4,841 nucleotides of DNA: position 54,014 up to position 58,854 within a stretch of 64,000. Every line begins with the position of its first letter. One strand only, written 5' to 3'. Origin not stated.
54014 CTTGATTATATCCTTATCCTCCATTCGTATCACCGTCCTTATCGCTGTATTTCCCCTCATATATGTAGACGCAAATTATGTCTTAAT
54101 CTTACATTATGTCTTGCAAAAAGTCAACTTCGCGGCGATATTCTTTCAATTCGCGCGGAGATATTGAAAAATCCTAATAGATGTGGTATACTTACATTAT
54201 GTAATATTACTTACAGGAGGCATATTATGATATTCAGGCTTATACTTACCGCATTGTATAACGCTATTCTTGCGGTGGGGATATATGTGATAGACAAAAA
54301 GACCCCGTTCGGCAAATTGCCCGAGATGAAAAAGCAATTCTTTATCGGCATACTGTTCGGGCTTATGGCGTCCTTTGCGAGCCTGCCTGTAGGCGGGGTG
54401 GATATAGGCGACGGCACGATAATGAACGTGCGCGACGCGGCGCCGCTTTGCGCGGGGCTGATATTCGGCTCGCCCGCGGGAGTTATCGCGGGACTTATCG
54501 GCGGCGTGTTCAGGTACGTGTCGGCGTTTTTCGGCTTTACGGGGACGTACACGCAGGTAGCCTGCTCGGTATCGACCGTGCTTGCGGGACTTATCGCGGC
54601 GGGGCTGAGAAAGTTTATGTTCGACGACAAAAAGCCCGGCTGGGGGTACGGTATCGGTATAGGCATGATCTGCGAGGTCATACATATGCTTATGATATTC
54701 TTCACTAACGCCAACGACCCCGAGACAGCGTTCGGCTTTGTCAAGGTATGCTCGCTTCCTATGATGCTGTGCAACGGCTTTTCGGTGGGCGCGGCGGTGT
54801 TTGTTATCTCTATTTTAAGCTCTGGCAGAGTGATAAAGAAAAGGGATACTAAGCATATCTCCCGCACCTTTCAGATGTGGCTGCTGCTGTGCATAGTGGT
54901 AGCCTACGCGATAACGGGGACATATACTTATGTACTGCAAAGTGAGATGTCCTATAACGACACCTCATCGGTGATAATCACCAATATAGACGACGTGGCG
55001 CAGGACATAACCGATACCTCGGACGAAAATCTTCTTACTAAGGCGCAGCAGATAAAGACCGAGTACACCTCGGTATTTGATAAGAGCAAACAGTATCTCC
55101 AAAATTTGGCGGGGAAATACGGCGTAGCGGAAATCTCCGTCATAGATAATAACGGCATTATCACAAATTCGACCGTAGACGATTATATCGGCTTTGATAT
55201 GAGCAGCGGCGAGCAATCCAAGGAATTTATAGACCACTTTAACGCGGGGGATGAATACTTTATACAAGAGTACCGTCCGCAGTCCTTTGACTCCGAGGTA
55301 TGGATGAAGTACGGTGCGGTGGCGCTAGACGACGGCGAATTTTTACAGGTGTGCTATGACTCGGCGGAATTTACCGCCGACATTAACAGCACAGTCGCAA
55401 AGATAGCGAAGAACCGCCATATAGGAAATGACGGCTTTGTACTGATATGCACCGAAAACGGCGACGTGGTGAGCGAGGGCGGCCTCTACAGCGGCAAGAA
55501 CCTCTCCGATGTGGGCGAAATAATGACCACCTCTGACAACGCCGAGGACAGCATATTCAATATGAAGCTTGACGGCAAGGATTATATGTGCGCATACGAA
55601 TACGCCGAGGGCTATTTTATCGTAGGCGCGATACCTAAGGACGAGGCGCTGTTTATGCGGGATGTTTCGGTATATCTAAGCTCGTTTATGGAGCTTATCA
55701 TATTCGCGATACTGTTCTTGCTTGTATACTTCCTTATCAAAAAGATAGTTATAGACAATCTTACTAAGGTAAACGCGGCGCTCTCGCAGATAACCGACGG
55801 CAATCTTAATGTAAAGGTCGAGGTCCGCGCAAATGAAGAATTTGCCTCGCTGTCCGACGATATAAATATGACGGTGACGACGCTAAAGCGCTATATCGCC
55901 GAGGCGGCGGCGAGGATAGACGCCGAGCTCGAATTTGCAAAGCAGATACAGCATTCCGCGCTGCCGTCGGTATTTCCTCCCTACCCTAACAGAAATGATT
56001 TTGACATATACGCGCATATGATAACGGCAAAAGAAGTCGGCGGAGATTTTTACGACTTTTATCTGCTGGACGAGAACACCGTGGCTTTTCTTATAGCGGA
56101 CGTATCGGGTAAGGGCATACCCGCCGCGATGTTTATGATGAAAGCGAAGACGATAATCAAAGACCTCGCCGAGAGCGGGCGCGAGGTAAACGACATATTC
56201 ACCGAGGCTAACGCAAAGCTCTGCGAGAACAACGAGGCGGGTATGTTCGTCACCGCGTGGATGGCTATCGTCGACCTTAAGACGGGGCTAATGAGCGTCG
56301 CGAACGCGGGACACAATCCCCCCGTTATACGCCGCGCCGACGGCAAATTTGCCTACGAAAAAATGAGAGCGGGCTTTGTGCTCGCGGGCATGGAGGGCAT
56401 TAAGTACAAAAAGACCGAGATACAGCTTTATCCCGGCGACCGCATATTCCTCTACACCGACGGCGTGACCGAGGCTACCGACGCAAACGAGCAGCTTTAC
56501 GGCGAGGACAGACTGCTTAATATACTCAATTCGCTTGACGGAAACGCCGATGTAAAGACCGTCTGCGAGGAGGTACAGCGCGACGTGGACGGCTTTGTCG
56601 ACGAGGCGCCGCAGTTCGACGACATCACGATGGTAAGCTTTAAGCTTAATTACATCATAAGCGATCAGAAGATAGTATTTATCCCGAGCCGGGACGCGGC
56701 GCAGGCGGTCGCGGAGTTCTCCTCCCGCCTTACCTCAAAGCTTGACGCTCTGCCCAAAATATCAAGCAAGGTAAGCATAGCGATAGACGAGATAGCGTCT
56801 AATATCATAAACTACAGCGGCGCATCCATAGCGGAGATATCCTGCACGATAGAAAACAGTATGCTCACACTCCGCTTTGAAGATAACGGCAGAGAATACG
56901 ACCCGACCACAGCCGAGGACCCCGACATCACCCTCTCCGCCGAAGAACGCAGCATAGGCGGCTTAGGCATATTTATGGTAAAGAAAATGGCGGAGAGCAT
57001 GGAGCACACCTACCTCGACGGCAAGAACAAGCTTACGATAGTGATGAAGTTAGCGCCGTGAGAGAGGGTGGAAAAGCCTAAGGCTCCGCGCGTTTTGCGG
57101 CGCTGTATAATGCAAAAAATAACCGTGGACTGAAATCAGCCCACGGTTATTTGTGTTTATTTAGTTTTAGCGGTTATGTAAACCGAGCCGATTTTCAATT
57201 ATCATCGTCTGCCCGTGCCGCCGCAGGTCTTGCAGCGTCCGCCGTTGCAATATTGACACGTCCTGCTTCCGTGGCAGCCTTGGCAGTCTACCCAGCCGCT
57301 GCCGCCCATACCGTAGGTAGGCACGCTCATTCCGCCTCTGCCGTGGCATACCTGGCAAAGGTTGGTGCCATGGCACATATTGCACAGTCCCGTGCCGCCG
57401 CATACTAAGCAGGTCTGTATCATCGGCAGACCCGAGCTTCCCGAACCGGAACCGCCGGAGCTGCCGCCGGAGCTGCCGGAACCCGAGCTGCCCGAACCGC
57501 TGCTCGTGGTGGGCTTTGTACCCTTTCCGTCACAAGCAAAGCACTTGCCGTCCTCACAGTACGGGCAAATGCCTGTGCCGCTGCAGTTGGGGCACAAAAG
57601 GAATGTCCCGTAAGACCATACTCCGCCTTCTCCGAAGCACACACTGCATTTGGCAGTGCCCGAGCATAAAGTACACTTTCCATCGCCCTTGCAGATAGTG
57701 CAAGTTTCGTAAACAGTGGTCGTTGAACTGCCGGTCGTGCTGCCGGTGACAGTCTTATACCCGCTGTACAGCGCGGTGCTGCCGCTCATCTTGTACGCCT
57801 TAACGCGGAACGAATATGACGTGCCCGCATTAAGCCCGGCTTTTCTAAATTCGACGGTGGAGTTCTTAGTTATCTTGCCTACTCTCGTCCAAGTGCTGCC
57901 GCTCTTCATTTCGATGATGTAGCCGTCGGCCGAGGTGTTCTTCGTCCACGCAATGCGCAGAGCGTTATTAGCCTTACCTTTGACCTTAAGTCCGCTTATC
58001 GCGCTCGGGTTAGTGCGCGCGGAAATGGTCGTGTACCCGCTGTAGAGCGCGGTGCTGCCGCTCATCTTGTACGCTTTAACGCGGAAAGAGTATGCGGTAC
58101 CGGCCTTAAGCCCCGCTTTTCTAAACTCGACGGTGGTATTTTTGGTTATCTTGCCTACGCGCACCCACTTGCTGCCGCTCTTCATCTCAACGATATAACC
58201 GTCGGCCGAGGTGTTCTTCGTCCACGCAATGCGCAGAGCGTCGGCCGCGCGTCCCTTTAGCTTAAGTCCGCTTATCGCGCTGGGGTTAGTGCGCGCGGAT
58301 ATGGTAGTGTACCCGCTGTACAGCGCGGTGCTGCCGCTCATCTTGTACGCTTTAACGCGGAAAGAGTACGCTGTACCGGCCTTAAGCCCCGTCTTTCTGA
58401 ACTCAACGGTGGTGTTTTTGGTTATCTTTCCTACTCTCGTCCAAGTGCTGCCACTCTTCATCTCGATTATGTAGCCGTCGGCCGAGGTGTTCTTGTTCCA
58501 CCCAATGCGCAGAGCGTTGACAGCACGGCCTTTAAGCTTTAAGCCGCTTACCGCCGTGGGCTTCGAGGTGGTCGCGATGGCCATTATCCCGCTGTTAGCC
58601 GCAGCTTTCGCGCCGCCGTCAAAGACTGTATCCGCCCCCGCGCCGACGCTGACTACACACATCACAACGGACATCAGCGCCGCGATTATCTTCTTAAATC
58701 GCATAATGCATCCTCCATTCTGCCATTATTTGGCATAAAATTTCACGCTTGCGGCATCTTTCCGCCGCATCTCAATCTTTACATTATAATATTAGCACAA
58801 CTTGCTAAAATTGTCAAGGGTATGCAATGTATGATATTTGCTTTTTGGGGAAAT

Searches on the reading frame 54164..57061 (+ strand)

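Call 46: search_protein_families(library=pfam, proteins=[window:54164-57061:+], max_evalue=0.00001)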
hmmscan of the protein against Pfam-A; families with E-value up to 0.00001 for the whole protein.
window:54164-57061:+ (965 aa): 3 families
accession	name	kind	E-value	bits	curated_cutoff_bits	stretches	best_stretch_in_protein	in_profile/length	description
PF07228.17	SpoIIE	-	2.4e-50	171.6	25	1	637-827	2-190/192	Stage II sporulation protein E (SpoIIE)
PF07694.17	5TM-5TMR_LYT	-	5.6e-25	88.3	24.6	1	54-217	14-166/169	5TMR of 5TMR-LYT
PF13581.12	HATPase_c_2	-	6e-11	42.9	27.4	1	850-960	12-126/127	Histidine kinase-like ATPase domain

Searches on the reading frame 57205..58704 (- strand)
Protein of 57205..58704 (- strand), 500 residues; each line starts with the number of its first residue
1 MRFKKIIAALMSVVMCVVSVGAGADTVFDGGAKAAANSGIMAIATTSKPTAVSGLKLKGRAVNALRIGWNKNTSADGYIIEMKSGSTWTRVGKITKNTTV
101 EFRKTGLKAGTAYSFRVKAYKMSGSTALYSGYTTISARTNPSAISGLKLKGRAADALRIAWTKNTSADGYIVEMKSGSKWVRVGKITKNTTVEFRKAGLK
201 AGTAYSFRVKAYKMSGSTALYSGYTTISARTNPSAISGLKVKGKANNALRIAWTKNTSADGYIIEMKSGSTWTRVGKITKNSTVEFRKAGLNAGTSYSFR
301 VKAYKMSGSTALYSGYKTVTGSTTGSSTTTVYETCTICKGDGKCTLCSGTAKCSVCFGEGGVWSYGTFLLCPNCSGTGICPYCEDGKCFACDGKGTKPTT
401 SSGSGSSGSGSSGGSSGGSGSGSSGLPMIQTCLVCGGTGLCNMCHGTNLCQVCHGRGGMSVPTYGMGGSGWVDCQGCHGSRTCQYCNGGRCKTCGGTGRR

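Call 79: search_protein_families(library=ncbifam, proteins=[window:57205-58704:-], max_evalue=0.01)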
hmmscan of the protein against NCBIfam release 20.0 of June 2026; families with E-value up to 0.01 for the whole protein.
window:57205-58704:- (500 aa): 3 families
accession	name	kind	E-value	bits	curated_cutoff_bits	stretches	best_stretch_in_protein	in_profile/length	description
NF041611.1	exoglucan_CbhB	equivalog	5.4e-15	54.5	1950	2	41-226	698-883/997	exoglucanase CbhB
TIGR03000.1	plancto_dom_1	domain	0.00011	22.1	43.1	0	97-124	26-54/75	TIGR03000 domain-containing protein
NF040532.1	blaOXA-9_like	exception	0.00036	19.8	575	0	159-189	190-222/274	OXA-9 family oxacillin-hydrolyzing class D beta-lactamase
